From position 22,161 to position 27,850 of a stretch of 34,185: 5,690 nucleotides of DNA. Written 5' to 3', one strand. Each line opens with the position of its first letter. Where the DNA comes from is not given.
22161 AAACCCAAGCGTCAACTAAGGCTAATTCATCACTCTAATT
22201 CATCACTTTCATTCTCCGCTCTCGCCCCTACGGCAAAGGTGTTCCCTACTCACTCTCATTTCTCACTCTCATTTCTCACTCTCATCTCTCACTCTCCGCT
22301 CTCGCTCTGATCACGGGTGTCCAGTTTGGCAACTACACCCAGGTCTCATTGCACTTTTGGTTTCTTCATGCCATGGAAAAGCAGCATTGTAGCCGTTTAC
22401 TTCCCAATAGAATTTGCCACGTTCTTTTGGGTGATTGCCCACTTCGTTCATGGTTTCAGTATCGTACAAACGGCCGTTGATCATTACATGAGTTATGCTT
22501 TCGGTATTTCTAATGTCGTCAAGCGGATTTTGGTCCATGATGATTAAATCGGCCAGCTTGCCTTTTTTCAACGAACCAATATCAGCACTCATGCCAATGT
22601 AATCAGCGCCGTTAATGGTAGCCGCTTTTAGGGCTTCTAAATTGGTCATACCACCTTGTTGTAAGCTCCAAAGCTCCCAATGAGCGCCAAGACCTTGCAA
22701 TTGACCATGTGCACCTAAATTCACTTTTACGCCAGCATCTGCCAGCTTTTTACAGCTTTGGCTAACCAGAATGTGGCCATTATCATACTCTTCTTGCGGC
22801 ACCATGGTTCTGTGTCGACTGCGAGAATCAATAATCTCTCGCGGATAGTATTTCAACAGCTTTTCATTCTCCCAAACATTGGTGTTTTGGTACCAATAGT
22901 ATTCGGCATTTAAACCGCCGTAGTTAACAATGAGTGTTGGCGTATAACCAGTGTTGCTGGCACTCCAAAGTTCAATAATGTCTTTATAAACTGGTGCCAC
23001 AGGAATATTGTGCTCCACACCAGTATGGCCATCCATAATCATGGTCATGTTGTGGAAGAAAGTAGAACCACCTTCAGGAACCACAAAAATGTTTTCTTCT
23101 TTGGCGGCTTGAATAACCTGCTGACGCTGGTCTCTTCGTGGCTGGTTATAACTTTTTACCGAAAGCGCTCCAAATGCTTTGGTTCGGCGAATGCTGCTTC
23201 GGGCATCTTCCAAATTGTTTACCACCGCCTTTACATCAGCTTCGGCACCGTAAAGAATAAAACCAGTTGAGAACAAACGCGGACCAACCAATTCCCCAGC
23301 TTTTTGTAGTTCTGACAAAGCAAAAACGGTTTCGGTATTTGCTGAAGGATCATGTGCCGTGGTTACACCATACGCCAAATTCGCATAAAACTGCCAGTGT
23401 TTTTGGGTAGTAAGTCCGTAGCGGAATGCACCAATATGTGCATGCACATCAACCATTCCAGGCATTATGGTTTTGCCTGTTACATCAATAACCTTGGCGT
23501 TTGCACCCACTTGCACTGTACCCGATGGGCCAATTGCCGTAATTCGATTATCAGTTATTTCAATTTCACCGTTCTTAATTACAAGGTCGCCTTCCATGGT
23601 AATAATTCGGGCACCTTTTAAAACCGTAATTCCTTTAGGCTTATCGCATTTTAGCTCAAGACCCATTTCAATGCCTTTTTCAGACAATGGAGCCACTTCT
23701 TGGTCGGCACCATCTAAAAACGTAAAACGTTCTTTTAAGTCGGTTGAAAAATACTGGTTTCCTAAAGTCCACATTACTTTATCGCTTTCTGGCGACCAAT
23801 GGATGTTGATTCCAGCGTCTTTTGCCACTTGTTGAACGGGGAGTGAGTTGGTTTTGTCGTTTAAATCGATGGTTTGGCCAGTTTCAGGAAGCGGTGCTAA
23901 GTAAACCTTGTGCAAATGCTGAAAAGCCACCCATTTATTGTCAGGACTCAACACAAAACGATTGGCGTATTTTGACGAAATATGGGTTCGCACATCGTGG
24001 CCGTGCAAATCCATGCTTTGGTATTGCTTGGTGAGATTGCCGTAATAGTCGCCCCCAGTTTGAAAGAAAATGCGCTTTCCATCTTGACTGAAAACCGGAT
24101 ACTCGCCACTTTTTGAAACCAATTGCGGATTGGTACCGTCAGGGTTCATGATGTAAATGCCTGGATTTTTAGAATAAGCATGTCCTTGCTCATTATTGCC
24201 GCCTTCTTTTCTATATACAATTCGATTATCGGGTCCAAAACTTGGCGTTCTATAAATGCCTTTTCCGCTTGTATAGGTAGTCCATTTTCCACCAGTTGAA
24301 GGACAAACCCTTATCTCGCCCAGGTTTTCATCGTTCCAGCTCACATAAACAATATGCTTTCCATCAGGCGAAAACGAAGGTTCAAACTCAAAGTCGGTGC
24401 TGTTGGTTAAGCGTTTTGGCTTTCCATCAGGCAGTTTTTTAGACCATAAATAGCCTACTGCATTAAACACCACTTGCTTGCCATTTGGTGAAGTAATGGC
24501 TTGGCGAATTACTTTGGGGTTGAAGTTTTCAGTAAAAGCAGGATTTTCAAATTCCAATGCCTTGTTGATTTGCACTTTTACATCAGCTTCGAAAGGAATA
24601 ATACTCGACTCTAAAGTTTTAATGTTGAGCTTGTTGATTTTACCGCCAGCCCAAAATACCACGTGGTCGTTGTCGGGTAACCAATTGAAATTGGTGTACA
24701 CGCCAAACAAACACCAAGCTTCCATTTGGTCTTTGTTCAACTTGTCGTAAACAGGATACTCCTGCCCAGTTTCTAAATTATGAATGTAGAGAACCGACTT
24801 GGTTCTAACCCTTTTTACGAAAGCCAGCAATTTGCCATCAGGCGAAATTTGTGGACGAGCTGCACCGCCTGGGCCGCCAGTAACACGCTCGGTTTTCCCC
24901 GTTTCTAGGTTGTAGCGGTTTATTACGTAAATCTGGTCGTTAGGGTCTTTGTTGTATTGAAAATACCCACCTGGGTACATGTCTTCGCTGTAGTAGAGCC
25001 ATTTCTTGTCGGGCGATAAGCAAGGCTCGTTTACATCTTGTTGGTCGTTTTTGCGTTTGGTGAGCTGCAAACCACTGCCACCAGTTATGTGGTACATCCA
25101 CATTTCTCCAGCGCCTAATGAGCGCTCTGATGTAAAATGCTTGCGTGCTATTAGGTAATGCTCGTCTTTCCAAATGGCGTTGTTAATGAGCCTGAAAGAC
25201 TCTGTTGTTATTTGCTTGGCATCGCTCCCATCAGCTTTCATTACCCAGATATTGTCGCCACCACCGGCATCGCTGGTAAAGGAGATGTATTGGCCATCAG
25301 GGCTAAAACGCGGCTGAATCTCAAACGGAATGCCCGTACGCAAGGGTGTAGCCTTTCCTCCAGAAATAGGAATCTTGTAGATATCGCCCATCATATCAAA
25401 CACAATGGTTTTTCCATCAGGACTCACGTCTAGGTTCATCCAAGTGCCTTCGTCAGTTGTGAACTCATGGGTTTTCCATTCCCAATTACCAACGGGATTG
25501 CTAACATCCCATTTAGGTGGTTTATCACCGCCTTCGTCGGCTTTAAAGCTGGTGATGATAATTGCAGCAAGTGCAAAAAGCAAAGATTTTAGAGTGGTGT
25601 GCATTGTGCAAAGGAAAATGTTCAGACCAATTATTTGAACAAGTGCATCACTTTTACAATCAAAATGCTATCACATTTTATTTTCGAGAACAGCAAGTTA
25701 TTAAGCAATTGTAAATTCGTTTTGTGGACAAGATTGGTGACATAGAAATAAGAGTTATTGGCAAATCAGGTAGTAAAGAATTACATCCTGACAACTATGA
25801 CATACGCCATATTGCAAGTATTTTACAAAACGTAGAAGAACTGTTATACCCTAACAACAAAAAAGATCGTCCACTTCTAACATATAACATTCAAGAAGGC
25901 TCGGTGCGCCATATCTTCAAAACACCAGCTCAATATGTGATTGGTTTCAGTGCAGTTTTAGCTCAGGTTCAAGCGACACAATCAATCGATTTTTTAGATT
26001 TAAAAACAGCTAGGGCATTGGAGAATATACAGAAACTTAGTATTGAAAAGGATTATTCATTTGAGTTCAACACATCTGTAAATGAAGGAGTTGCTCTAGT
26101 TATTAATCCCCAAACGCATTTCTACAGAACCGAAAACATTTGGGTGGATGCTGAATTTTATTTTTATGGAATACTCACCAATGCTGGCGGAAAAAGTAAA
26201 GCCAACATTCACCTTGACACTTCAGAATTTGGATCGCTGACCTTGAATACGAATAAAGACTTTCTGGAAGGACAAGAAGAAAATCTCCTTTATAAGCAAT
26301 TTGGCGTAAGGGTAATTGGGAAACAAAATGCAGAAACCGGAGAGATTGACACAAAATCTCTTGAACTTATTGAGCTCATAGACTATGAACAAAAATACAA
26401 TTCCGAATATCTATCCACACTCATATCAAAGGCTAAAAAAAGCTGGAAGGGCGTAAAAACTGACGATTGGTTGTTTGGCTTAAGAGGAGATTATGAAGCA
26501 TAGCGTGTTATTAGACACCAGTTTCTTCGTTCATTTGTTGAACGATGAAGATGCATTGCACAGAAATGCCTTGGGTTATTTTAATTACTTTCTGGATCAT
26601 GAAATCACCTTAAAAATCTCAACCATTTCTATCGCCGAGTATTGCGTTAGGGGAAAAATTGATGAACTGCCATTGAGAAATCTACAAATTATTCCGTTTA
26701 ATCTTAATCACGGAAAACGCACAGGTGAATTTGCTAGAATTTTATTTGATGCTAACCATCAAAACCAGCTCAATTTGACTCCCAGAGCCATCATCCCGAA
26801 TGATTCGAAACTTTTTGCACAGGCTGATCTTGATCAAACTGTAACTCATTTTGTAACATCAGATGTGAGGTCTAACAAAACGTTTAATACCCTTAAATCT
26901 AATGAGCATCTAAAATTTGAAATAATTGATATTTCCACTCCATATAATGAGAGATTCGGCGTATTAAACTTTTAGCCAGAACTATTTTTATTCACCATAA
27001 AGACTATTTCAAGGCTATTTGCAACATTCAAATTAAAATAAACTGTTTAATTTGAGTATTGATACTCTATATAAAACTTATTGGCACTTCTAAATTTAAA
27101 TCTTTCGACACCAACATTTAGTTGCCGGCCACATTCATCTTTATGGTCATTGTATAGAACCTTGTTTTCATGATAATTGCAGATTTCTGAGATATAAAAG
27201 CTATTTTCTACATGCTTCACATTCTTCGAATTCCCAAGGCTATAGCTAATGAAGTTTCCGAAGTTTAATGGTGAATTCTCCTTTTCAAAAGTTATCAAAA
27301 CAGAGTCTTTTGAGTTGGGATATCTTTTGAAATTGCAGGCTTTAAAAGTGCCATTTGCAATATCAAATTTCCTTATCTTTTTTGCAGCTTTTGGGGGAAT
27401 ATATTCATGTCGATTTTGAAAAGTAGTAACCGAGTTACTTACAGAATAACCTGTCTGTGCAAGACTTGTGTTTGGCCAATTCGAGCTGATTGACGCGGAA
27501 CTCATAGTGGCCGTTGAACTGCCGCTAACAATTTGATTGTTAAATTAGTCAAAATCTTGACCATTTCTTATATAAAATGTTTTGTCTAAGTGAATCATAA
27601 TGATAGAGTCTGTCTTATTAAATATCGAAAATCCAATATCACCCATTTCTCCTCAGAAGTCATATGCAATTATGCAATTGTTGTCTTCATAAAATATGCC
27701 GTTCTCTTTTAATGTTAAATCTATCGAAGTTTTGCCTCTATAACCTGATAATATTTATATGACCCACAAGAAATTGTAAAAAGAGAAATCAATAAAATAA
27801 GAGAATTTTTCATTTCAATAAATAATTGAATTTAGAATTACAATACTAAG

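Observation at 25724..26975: Translationally coupled pair: unknown 259-aa protein plus VapC-like PIN nuclease (candidate non-canonical toxin-antitoxin or defence module)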

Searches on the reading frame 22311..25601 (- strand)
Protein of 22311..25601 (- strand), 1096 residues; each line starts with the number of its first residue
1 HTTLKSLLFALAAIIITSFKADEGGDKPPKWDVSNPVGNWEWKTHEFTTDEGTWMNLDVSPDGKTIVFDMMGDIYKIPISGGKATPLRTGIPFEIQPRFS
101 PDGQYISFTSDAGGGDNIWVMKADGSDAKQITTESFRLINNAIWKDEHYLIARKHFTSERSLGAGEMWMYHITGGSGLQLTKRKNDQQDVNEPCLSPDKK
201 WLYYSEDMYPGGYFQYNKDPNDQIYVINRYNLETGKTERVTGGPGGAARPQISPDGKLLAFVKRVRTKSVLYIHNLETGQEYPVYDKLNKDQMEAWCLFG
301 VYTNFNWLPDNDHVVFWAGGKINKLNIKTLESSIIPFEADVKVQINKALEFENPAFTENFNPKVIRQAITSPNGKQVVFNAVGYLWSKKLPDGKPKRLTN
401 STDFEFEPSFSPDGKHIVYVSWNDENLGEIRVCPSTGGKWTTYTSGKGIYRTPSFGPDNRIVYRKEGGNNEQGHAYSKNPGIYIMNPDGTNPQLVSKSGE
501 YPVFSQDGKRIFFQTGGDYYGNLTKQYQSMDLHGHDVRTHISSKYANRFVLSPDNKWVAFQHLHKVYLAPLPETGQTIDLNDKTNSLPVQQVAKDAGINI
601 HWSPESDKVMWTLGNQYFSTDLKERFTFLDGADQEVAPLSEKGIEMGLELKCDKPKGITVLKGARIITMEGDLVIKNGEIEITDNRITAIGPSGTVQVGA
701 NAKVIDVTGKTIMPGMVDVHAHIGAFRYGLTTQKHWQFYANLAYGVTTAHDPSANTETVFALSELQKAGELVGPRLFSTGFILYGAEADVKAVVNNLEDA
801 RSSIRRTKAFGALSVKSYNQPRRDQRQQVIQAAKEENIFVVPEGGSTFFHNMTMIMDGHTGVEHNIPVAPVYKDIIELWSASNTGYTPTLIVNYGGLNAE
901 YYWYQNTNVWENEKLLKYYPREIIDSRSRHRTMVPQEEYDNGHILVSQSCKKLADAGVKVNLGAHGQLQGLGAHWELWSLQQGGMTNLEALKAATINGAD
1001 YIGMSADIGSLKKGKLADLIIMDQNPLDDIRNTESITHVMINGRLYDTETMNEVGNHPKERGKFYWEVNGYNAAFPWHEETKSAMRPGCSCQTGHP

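Call 64: search_protein_families(library=pfam, proteins=[window:22311-25601:-], max_evalue=0.001)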
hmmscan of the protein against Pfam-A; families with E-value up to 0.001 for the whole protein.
window:22311-25601:- (1096 aa): 4 families
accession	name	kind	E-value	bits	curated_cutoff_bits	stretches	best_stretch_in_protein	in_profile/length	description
PF07676.18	PD40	-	7.9e-29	99.4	20.9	2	395-421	1-27/38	WD40-like Beta Propeller Repeat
PF01979.26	Amidohydro_1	-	2.9e-18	66.7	25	1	711-1045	1-344/345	Amidohydrolase family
PF07969.17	Amidohydro_3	-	1.8e-13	51.3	29.7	2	945-1044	354-469/472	Amidohydrolase family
PF00930.27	DPPIV_N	-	8.3e-13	48.2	22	0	72-135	23-82/354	Dipeptidyl peptidase IV (DPP IV) N-terminal region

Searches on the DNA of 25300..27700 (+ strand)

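Call 85: search_rna_families(source=window, start=25300, end=27700, threshold=evalue, max_evalue=1)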
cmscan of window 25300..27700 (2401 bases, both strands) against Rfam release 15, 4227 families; matches with E-value up to 1: 1.
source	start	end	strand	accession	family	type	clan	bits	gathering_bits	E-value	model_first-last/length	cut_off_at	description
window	26376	26531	+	RF04188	Hovlinc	Gene; ribozyme;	-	21.1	42.3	0.29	1-170/170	no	Hovlinc ribozyme (hominin vlincRNA-located)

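Call 94: search_dna_similar(query=L093:3326-4591:+, collection=ecoli_genomes, mode=distant)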
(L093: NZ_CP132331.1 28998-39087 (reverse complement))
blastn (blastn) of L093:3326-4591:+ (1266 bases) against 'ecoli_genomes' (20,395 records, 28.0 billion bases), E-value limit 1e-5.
No match.
